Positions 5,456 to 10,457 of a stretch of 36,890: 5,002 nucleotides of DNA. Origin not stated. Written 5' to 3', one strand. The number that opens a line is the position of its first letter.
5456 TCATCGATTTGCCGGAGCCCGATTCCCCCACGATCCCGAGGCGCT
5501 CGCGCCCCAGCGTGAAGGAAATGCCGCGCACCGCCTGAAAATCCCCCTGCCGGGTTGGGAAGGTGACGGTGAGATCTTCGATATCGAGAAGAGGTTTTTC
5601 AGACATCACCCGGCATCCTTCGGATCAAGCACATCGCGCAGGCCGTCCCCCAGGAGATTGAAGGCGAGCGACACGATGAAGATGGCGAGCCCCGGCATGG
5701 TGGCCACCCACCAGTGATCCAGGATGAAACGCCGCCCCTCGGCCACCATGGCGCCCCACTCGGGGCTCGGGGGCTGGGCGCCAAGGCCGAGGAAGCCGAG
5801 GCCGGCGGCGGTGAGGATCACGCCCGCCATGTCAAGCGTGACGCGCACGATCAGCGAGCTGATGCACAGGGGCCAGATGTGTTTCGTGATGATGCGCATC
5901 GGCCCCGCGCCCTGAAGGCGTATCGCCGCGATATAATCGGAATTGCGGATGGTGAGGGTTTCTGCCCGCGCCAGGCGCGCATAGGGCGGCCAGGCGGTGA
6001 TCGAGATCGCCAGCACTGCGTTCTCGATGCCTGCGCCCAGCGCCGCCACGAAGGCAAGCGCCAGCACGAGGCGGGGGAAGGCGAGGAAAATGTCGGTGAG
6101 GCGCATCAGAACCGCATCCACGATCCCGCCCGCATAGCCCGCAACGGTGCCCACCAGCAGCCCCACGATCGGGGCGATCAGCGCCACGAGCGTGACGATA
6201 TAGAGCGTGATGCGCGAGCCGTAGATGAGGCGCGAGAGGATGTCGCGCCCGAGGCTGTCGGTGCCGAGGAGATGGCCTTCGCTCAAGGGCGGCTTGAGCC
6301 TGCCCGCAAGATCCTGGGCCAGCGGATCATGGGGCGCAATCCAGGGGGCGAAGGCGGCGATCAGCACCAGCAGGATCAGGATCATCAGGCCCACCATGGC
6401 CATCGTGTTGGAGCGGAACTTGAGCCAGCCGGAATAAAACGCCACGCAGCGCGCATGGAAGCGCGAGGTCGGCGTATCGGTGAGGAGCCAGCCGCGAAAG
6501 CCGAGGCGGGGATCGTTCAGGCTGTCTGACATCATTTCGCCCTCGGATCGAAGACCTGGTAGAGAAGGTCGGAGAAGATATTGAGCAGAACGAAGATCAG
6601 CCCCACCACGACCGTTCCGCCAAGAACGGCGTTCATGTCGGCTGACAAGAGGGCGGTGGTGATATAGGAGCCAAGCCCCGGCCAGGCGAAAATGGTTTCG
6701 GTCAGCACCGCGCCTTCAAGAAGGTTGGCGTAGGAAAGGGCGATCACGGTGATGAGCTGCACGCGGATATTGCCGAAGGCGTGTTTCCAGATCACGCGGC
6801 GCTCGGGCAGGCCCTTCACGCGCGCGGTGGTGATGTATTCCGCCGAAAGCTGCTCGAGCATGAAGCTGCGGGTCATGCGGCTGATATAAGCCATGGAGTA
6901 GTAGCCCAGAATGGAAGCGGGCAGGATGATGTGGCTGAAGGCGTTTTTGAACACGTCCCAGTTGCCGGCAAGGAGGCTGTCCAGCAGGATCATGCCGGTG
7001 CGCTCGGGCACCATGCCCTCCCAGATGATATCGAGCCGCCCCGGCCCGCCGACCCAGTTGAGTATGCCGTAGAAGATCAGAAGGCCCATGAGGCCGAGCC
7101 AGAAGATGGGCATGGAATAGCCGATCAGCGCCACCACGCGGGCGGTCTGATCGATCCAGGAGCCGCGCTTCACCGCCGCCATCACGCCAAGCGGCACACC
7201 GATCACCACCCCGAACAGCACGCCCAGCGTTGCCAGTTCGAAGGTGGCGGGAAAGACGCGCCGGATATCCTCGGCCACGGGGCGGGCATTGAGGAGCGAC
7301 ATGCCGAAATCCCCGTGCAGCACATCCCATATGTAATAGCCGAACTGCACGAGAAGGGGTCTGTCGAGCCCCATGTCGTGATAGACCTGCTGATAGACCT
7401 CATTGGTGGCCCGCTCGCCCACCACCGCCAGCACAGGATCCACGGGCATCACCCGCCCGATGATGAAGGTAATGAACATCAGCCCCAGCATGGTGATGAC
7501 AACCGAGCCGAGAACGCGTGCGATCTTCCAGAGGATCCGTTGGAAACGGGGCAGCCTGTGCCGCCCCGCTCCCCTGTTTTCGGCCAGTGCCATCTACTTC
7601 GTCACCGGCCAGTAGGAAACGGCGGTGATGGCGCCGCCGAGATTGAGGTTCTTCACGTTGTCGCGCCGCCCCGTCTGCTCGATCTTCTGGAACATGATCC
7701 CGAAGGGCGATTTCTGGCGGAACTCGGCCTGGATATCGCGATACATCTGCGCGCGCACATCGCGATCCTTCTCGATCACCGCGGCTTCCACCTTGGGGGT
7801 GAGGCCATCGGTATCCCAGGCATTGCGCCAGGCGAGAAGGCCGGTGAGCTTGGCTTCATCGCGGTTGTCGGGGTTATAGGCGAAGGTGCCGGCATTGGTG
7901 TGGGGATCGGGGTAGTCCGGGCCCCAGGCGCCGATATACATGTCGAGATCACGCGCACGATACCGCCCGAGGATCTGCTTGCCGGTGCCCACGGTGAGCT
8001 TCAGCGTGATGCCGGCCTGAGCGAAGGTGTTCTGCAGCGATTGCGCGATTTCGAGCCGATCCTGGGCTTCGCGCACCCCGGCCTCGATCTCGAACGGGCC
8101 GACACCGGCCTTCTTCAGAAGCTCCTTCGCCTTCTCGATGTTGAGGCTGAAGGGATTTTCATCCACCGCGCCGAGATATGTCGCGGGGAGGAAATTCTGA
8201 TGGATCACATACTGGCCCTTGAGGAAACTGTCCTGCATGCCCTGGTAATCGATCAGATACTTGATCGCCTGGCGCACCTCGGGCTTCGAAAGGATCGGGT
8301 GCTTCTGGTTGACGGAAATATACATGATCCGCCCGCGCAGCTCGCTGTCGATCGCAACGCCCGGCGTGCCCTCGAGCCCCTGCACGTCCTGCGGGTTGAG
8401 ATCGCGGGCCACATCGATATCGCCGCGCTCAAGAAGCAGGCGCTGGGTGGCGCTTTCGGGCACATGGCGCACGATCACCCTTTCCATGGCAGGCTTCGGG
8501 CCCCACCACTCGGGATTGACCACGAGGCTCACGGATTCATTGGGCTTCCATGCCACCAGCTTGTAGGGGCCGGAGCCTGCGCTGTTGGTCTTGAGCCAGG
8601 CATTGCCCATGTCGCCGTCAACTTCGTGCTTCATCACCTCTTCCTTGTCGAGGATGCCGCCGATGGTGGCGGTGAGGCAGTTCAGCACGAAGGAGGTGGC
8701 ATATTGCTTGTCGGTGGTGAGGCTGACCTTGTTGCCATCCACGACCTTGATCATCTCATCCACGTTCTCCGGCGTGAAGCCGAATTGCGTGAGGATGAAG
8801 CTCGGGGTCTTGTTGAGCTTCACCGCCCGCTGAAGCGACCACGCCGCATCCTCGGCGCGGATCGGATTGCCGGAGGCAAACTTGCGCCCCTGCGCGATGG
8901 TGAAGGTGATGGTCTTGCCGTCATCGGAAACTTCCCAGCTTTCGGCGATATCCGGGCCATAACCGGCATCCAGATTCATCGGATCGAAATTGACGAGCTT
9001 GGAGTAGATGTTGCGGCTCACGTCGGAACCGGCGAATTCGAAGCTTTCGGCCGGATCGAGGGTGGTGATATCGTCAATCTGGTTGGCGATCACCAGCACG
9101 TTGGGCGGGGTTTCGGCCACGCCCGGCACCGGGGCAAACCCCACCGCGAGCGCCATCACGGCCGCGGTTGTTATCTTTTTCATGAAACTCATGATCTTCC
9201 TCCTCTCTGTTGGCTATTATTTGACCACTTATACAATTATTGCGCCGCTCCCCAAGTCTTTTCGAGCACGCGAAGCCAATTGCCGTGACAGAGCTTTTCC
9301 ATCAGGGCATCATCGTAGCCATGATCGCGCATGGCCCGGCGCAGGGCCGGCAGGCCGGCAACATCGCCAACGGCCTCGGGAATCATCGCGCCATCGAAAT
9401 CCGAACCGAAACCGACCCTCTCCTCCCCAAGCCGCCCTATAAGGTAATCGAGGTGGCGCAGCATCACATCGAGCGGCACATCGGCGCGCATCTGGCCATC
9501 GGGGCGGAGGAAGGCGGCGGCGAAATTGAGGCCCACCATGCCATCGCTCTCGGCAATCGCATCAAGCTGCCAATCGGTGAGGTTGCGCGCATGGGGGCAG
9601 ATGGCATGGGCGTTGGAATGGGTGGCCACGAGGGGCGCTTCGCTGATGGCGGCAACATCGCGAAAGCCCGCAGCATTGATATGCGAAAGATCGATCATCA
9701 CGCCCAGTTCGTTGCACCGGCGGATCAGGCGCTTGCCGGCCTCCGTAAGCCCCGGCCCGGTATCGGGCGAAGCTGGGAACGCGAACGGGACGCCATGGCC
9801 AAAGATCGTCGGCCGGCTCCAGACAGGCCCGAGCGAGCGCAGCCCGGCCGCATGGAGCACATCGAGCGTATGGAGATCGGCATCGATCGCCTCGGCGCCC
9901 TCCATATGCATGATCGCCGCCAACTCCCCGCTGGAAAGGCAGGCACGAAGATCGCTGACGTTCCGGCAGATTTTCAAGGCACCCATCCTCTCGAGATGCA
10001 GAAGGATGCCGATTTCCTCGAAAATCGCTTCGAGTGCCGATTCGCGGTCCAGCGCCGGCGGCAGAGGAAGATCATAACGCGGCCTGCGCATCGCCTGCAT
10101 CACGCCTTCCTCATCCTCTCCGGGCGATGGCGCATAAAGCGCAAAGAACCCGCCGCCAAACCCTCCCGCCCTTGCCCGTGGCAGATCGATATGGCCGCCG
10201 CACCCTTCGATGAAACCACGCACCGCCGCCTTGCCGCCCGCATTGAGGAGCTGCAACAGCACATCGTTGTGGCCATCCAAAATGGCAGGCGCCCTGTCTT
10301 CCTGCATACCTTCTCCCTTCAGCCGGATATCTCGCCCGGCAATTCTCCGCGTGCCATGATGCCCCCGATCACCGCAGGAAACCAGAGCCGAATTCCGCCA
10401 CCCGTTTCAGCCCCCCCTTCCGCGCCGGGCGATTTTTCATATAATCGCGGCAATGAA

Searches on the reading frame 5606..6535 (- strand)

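Call 80: search_protein_families(library=pfam, proteins=[window:5606-6535:-], max_evalue=0.00001)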
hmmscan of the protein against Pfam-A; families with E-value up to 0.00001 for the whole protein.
window:5606-6535:- (309 aa): 2 families
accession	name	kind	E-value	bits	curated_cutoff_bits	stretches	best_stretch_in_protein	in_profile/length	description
PF00528.27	BPD_transp_1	-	2.7e-31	109.2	26.4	1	125-306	1-181/184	Binding-protein-dependent transport system inner membrane component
PF12911.12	OppC_N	-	9.2e-17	61.1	23.9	1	37-83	7-53/53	N-terminal TM domain of oligopeptide transport permease C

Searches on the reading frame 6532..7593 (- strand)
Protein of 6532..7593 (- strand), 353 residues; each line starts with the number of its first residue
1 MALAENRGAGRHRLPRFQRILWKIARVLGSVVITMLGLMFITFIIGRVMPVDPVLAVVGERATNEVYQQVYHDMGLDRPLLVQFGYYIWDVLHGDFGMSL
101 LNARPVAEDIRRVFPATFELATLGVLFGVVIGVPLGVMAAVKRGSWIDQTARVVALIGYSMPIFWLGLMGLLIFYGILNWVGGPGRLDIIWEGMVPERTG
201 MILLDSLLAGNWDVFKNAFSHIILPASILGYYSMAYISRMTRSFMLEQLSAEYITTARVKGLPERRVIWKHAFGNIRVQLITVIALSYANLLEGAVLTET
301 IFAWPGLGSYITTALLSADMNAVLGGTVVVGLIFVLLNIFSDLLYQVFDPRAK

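Call 80: search_protein_families(library=pfam, proteins=[window:6532-7593:-], max_evalue=0.00001)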
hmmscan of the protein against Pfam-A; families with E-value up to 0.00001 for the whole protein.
window:6532-7593:- (353 aa): 2 families
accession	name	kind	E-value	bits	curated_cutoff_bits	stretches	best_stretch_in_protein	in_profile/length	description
PF00528.27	BPD_transp_1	-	1.2e-39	136.4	26.4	1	132-352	1-182/184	Binding-protein-dependent transport system inner membrane component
PF19300.4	BPD_transp_1_N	-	2.1e-11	44.4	23.8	1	24-120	6-113/114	Binding-prot-dependent transport system membrane comp, N-term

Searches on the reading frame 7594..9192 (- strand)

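Call 80: search_protein_families(library=pfam, proteins=[window:7594-9192:-], max_evalue=0.00001)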
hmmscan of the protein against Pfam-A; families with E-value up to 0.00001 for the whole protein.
window:7594-9192:- (532 aa): 1 family
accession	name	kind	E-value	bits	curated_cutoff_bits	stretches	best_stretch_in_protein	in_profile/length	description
PF00496.27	SBP_bac_5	-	1.8e-83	281.1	32.4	1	79-442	3-365/368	Bacterial extracellular solute-binding proteins, family 5 Middle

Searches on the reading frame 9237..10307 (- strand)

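Call 80: search_protein_families(library=pfam, proteins=[window:9237-10307:-], max_evalue=0.00001)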
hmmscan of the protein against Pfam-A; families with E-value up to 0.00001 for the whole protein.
window:9237-10307:- (356 aa): 1 family
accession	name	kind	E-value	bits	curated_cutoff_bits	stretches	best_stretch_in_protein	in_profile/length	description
PF01244.27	Peptidase_M19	-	3e-89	299.8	26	1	8-349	7-318/319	Membrane dipeptidase (Peptidase family M19)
